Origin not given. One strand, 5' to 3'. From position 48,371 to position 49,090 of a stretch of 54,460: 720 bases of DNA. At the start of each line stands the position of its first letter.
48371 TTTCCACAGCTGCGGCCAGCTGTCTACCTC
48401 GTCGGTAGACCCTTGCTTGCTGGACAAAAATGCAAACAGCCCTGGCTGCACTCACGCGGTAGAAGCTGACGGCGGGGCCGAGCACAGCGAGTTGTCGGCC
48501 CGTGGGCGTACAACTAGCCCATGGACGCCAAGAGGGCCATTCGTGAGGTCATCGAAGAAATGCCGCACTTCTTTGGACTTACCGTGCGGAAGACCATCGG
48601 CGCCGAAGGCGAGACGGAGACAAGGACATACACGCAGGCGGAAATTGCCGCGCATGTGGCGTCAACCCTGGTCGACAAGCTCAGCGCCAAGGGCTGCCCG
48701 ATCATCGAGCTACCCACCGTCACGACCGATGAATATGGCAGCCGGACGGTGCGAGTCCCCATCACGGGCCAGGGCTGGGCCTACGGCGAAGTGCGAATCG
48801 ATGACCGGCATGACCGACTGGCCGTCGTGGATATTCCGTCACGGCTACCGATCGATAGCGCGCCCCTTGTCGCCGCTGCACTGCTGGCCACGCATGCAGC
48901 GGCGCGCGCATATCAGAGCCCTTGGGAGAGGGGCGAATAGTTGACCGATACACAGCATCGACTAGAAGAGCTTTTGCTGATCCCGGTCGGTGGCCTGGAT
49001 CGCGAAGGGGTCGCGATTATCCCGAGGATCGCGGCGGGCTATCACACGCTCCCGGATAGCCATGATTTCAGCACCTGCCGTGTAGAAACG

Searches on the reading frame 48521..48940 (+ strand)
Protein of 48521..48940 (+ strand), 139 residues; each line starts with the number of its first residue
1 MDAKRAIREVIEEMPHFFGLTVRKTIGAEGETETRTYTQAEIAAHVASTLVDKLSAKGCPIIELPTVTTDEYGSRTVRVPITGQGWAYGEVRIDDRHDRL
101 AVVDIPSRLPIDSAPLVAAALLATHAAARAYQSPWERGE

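Call 13: search_protein_families(library=pfam, proteins=[window:48521-48940:+], max_evalue=0.01)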
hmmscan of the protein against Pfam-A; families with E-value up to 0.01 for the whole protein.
window:48521-48940:+ (139 aa): 0 families

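Call 22: find_related_loci(query=window:48521-48940:+, collection=viral_contigs, flank=6000)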
Query window:48521-48940:+ (139 aa) in viral_contigs; peptide patterns used: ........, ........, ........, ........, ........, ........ (x = any residue, [..] = any of these).
40 stretches matched a pattern; 34 encode a relative of the query (tblastn E <= 1e-3); 34 distinct loci.
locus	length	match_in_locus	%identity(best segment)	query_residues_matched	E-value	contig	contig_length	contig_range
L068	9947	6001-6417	96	1-139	5e-88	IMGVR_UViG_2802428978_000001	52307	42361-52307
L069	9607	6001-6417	96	1-139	5e-87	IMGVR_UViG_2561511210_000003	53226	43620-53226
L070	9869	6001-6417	95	1-139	7e-77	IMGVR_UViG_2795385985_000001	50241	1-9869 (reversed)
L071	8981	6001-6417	94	1-139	1e-75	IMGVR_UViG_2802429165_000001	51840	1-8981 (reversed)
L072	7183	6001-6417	93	1-139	2e-75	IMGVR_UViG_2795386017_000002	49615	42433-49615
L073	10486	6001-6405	93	1-135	1e-72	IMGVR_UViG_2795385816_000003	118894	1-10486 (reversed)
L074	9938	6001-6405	94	1-135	1e-71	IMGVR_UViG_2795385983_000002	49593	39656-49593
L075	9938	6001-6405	94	1-135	1e-71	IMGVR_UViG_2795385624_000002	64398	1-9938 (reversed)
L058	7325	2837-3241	93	1-135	3e-71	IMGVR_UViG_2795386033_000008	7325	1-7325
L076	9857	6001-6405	94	1-135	2e-71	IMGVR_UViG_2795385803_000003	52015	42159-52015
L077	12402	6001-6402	70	1-135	3e-61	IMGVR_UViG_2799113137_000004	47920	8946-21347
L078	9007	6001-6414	69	1-139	1e-52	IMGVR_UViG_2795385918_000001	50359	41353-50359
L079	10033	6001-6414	69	1-139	1e-51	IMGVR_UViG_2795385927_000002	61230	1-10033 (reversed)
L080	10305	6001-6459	56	1-135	2e-50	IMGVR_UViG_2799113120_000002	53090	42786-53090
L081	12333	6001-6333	63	1-112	1e-44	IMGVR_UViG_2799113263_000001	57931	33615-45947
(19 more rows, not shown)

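Call 71: search_dna_similar(query=window:48521-48940:+, collection=phages, mode=protein, max_rows=60)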
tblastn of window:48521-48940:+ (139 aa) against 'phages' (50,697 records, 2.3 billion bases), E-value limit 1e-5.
Records with a match: 44; places in all: 44; records where one place covers at least 80% of the query: 4.
Best place of each record, by identity: 90-95% 1; 60-80% 3; <60% 40.
By first word of the organism name: Mycobacterium 44.
By host as written in the record: Mycobacterium abscessus GD05 3; Mycobacterium abscessus GD43A 3; Mycobacterium abscessus GD40 2; Mycobacterium abscessus GD08 2; Mycobacterium abscessus GD62 2; Mycobacterium abscessus GD11 2; Mycobacterium abscessus GD17 1; Mycobacterium abscessus T36 1; and 28 more.
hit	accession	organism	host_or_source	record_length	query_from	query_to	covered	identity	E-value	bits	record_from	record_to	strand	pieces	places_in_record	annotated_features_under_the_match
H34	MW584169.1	Mycobacterium phage prophiGD05-1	Mycobacterium abscessus GD05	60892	1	135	97%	93.3%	2e-66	222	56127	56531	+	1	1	89: hypothetical protein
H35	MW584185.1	Mycobacterium phage prophiGD05-3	Mycobacterium abscessus GD05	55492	1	135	97%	69.6%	2e-47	168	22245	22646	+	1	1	39: hypothetical protein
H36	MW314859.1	Mycobacterium phage phiGD17-1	Mycobacterium abscessus GD40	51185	1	139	100%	67.6%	3e-46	165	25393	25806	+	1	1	33: hypothetical protein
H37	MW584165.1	Mycobacterium phage prophiGD17-1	Mycobacterium abscessus GD17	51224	1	139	100%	67.6%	3e-46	165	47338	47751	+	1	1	83: hypothetical protein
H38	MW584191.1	Mycobacterium phage prophiGD05-2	Mycobacterium abscessus GD05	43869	1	111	80%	55.0%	4e-29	115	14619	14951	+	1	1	31: hypothetical protein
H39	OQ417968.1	Mycobacterium phage prophiT36-2b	Mycobacterium abscessus T36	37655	1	109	78%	55.9%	2e-30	120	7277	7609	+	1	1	18: hypothetical protein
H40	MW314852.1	Mycobacterium phage phiGD57-1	GD35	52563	1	111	80%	54.1%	1e-29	117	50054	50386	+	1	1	67: hypothetical protein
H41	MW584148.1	Mycobacterium phage prophiGD25-1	Mycobacterium abscessus GD25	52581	1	111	80%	54.1%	1e-29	117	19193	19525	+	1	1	33: hypothetical protein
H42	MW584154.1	Mycobacterium phage prophiGD39-2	Mycobacterium abscessus GD39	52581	1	111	80%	54.1%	1e-29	117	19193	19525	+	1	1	32: hypothetical protein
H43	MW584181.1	Mycobacterium phage prophi57-1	Mycobacterium abscessus GD57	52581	1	111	80%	54.1%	1e-29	117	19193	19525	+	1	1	33: hypothetical protein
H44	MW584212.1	Mycobacterium phage prophiGD13-2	Mycobacterium abscessus GD13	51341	1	111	80%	54.1%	2e-29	117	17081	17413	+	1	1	28: hypothetical protein | 27: hypothetical protein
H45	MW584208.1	Mycobacterium phage prophi52-1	Mycobacterium abscessus GD52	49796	1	109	78%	53.2%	7e-28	112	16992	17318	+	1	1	35: hypothetical protein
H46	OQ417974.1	Mycobacterium phage prophiCCUG48898T-1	Mycobacterium abscessus CCUG48898T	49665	1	111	80%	52.3%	7e-28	112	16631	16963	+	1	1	31: hypothetical protein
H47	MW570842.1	Mycobacterium phage phiT45-1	Mycobacterium abscessus BWH-C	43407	1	111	80%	52.3%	3e-27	110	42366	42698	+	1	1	64: hypothetical protein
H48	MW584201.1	Mycobacterium phage prophiGD08-3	Mycobacterium abscessus GD08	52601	1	109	78%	52.3%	6e-25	104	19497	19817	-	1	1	41: hypothetical protein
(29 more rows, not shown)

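Call 82: search_protein_families(library=phrogs, proteins=[window:48521-48940:+], max_evalue=0.001)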
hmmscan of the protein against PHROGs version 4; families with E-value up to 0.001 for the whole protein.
window:48521-48940:+ (139 aa): 3 families
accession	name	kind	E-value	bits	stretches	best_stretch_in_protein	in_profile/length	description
phrog_14375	-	unknown function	2.1e-43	148.5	1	1-129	1-131/135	-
phrog_1573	-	other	9.2e-05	24.3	1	26-129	29-129/138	DNA methyltransferase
phrog_2060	-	other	9.4e-05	23.8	1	36-128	23-120/124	DNA methyltransferase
